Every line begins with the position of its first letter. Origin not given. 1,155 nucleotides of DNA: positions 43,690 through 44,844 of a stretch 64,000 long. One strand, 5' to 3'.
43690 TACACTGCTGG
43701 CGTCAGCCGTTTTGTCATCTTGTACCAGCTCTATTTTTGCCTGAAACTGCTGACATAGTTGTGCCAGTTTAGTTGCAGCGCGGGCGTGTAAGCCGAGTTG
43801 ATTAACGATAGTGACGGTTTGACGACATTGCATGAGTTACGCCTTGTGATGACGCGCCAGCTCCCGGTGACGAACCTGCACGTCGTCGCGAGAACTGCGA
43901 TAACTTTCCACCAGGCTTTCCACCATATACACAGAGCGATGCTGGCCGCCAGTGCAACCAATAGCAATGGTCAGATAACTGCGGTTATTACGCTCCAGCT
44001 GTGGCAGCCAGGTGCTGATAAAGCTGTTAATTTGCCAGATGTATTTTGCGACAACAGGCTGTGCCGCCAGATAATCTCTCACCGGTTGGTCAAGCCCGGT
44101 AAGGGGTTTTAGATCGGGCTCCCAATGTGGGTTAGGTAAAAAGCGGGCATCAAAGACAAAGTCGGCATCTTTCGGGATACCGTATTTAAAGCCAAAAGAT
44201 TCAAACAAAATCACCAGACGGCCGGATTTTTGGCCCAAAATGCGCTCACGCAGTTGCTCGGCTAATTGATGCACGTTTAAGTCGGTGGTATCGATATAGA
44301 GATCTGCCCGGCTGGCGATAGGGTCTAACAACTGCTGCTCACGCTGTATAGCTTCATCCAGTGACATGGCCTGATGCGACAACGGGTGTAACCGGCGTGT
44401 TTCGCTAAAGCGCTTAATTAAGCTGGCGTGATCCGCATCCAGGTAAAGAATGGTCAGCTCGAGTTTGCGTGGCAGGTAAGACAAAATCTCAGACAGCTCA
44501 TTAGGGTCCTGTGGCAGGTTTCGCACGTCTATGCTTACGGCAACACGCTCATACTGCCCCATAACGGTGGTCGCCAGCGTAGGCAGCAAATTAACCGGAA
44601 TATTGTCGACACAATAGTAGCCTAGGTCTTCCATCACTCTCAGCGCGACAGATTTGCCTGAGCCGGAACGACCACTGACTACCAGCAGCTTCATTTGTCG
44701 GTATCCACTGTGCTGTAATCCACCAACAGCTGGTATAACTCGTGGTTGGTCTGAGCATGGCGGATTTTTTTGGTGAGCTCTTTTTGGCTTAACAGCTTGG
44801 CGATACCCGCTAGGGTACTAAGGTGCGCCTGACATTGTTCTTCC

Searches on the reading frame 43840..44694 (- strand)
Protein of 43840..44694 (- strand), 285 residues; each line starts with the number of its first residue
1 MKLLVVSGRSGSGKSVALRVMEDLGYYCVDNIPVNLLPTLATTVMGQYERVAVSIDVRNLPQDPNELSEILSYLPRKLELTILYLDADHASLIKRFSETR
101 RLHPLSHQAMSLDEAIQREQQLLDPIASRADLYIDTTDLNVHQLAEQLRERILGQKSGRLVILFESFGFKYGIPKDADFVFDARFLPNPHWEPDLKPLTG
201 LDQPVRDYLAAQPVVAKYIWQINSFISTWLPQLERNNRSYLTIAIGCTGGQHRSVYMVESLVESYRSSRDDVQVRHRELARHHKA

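Call 85: search_protein_families(library=pfam, proteins=[window:43840-44694:-], max_evalue=0.00001)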
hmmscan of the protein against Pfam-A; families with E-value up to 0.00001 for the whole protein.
window:43840-44694:- (285 aa): 2 families
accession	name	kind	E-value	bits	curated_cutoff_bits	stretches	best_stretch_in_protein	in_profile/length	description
PF03668.21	RapZ-like_N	-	1.6e-53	181.2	25.4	1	1-155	1-157/158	RapZ-like N-terminal domain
PF22740.1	PapZ_C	-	5.9e-48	162.5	27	1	162-279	3-120/121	RapZ C-terminal domain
